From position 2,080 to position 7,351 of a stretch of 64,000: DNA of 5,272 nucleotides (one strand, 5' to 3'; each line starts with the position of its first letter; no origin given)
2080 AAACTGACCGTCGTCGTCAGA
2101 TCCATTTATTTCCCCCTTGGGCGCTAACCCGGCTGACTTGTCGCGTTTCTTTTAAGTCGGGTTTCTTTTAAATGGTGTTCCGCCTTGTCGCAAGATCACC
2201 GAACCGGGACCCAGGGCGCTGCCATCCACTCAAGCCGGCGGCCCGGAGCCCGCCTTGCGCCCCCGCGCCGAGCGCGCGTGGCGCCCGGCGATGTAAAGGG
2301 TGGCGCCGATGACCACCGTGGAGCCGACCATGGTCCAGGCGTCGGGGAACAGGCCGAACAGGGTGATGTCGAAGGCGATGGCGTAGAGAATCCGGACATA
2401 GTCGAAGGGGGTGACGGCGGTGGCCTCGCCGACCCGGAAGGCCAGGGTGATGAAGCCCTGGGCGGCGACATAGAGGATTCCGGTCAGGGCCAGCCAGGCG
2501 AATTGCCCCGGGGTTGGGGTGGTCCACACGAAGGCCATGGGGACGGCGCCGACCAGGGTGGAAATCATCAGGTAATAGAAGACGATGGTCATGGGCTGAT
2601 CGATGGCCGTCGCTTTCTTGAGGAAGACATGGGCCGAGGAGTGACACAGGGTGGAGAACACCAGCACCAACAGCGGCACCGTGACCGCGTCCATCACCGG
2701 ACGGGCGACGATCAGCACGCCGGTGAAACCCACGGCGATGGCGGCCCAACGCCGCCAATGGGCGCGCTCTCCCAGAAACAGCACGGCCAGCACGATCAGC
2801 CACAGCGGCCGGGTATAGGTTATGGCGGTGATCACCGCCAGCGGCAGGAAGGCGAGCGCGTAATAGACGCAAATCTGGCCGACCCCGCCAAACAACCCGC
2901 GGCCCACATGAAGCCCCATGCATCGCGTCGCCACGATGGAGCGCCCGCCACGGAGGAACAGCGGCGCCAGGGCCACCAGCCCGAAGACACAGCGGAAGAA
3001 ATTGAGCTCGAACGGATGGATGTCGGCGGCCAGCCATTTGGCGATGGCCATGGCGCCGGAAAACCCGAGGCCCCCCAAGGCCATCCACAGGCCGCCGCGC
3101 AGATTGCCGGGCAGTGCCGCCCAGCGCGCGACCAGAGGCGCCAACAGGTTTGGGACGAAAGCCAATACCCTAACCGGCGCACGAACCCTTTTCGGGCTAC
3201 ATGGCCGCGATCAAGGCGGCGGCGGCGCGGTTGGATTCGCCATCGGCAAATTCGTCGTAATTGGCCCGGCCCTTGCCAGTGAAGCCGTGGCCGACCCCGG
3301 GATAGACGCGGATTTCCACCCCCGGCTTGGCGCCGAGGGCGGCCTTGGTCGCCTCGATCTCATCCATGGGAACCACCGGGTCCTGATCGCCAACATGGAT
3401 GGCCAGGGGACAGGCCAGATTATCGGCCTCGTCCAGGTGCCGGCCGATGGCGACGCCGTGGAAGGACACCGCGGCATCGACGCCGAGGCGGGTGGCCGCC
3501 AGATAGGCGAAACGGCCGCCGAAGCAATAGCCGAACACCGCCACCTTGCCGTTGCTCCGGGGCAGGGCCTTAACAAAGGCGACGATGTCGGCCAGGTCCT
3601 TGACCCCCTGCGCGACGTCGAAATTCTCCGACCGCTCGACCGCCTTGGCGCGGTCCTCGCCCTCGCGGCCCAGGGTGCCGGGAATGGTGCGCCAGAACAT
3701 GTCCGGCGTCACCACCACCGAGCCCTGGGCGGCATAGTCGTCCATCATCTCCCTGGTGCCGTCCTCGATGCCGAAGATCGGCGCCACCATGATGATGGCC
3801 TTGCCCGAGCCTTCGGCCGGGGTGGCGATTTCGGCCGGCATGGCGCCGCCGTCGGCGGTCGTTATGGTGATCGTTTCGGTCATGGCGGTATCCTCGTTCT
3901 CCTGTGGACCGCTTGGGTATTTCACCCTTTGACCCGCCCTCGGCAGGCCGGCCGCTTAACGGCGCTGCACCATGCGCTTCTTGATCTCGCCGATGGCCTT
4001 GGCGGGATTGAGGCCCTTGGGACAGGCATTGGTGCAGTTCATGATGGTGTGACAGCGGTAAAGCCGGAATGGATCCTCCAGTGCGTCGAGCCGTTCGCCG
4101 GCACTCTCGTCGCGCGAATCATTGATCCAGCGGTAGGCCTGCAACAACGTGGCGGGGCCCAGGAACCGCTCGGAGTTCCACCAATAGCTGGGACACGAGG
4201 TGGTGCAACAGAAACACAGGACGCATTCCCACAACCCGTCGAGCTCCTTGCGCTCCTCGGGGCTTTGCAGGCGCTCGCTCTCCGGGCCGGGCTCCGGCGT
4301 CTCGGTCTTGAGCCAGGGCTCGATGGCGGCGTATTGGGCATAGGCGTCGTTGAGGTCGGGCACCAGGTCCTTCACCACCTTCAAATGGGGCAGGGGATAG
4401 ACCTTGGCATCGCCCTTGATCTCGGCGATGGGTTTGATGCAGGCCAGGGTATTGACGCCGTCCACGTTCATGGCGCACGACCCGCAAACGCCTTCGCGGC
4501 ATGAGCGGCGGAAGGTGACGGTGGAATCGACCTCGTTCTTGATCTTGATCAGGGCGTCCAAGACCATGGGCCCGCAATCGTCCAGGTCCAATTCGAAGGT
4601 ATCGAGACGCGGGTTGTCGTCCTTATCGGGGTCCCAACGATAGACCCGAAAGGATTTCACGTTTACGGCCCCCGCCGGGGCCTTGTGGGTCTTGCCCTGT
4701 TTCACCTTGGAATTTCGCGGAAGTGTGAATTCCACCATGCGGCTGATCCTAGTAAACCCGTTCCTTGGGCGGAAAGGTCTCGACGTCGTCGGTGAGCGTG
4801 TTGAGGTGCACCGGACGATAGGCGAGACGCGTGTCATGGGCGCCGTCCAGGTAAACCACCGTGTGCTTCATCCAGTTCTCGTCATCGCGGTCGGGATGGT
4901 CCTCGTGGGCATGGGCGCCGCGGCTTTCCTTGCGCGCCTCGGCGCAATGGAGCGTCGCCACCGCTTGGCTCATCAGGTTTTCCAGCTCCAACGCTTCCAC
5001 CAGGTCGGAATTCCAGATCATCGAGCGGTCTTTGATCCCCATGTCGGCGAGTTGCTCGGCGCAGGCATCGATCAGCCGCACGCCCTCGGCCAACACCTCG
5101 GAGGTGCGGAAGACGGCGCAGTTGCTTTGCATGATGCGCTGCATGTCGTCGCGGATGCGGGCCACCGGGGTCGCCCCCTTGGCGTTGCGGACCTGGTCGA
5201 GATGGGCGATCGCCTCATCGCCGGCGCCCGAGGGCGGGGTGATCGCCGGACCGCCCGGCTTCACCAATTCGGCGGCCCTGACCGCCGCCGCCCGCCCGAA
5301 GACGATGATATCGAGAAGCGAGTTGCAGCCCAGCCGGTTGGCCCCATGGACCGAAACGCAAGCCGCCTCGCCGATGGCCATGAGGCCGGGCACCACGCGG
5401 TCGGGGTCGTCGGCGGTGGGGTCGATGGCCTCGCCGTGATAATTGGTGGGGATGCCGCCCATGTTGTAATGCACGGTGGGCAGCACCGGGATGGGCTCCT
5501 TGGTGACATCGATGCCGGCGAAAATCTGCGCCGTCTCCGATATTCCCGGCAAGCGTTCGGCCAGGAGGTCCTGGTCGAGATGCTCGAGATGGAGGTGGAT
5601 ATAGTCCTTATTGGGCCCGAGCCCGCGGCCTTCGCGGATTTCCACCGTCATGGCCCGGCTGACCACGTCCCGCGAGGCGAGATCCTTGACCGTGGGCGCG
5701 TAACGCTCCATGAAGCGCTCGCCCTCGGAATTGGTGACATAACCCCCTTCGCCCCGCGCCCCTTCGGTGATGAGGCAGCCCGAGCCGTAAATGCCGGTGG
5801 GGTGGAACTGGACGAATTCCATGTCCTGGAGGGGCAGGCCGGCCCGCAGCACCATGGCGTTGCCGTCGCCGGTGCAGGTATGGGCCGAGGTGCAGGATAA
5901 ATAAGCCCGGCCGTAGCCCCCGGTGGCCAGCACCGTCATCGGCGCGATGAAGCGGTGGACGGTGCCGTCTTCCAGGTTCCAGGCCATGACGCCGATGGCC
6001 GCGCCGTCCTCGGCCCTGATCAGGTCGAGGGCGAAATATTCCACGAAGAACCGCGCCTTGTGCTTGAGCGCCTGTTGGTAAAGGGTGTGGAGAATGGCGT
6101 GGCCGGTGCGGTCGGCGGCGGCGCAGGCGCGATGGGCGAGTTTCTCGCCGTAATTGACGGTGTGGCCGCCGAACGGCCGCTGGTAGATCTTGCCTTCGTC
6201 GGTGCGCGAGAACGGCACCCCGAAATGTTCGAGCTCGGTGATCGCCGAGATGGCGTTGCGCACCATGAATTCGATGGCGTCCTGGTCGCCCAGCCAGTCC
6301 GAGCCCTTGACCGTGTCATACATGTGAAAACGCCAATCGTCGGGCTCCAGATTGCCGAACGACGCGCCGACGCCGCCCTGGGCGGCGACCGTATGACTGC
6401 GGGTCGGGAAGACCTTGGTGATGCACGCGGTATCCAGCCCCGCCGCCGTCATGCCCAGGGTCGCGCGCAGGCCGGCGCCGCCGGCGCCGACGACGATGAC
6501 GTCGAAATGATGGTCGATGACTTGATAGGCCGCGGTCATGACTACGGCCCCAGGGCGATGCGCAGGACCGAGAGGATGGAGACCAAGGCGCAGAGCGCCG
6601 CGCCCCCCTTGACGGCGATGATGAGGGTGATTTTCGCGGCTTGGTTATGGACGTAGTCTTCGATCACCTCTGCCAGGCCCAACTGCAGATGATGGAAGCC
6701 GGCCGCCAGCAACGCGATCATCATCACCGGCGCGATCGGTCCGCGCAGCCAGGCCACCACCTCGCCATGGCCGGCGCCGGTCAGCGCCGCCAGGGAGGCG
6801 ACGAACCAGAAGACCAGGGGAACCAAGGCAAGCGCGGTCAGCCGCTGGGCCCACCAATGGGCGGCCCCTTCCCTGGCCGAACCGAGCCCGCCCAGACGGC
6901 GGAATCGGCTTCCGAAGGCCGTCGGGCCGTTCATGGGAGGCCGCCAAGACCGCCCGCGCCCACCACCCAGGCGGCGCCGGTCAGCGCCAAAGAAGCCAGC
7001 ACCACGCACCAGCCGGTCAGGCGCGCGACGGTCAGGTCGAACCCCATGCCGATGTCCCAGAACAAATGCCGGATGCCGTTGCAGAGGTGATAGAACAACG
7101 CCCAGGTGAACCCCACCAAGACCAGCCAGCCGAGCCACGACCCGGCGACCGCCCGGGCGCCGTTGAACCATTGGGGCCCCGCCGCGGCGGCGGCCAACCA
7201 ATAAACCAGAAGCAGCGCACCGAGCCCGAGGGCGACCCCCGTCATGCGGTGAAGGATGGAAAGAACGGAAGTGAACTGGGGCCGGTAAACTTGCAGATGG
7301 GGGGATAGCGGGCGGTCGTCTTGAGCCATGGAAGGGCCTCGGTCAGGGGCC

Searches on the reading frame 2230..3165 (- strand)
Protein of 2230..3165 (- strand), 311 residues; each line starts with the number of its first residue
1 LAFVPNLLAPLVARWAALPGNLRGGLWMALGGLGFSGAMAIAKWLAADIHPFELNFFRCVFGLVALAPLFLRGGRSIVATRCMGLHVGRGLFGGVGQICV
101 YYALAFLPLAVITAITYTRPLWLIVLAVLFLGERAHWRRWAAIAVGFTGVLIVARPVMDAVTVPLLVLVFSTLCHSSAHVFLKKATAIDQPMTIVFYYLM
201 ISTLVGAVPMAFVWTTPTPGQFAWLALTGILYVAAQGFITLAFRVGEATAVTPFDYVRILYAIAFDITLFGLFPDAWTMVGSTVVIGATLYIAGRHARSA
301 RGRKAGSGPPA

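Call 28: search_protein_families(library=ncbifam, proteins=[window:2230-3165:-], max_evalue=0.00001)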
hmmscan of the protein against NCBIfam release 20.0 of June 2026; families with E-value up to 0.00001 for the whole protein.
window:2230-3165:- (311 aa): 1 family
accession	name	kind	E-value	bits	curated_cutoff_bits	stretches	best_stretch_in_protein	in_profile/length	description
TIGR00950.1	2A78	equivalog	2e-11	43.8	230.2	1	41-290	8-264/264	carboxylate/amino acid/amine transporter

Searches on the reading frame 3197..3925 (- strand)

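Call 28: search_protein_families(library=ncbifam, proteins=[window:3197-3925:-], max_evalue=0.00001)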
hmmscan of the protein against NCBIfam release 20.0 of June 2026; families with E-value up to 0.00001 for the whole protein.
window:3197-3925:- (242 aa): 1 family
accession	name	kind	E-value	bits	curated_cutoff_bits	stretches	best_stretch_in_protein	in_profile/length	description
NF041440.1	hydrolase_YghX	exception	4.2e-13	49.1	460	1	16-227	68-276/292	YghX family hydrolase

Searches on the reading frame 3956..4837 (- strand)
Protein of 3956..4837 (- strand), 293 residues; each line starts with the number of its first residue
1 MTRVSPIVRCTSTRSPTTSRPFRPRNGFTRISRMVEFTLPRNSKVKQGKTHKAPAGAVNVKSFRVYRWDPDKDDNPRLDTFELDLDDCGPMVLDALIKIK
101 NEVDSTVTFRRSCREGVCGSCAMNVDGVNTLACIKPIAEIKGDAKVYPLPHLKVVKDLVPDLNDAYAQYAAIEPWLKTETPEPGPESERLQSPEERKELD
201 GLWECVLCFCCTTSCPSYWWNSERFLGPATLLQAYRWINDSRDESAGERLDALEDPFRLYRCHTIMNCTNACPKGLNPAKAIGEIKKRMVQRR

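Call 28: search_protein_families(library=ncbifam, proteins=[window:3956-4837:-], max_evalue=0.00001)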
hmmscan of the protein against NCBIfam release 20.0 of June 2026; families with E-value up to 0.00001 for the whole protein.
window:3956-4837:- (293 aa): 12 families
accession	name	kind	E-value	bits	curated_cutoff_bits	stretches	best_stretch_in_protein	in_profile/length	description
NF004616.0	PRK05950.1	subfamily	2.3e-109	364.1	228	1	59-292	4-236/238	succinate dehydrogenase iron-sulfur subunit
NF009225.0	PRK12575.1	subfamily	2e-92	308.9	443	1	62-292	6-233/235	succinate dehydrogenase/fumarate reductase iron-sulfur subunit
TIGR00384.1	dhsB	subfamily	1.1e-78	263.7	88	1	65-286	1-222/222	succinate dehydrogenase and fumarate reductase iron-sulfur protein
NF009226.0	PRK12576.1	equivalog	1.7e-52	178.7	344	1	63-287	12-235/317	succinate dehydrogenase/fumarate reductase iron-sulfur subunit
NF009227.0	PRK12577.1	equivalog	5.1e-49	166.7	349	1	63-292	5-241/330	succinate dehydrogenase/fumarate reductase iron-sulfur subunit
NF009051.0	PRK12385.1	equivalog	2.2e-44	151.8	333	1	61-286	7-229/244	succinate dehydrogenase/fumarate reductase iron-sulfur subunit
NF004898.0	PRK06259.1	equivalog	1.1e-38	133.1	385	1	64-290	7-217/488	fumarate reductase (CoM/CoB) subunit TfrB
NF010071.0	PRK13552.1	equivalog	8.9e-37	126.6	264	1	62-291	6-237/241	fumarate reductase iron-sulfur subunit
NF006391.0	PRK08640.1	equivalog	4.3e-29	101.2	244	1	92-289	36-239/254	succinate dehydrogenase iron-sulfur subunit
NF042952.1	MFR_FeS_SdhB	equivalog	2.9e-28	98.8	600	1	79-289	16-231/320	8-methylmenaquinol:fumarate reductase iron-sulfur subunit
NF009052.0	PRK12386.1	equivalog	8.7e-23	80.7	256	1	61-292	5-234/255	succinate dehydrogenase/fumarate reductase iron-sulfur subunit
NF005746.0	PRK07570.1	subfamily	5.6e-12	45.5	243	1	99-290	44-241/250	succinate dehydrogenase/fumarate reductase iron-sulfur subunit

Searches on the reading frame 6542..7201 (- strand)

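Call 10: search_protein_families(library=pfam, proteins=[window:6542-7201:-], max_evalue=0.01)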
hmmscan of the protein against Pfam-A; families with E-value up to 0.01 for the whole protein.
window:6542-7201:- (219 aa): 2 families
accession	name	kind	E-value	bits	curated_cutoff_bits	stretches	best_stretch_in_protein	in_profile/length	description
PF01127.27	Sdh_cyt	-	1.9e-17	63.9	25.8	1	105-198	12-113/122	Succinate dehydrogenase/Fumarate reductase transmembrane subunit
PF05328.17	CybS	-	8.5e-06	25.9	27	1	110-210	30-112/133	CybS, succinate dehydrogenase cytochrome B small subunit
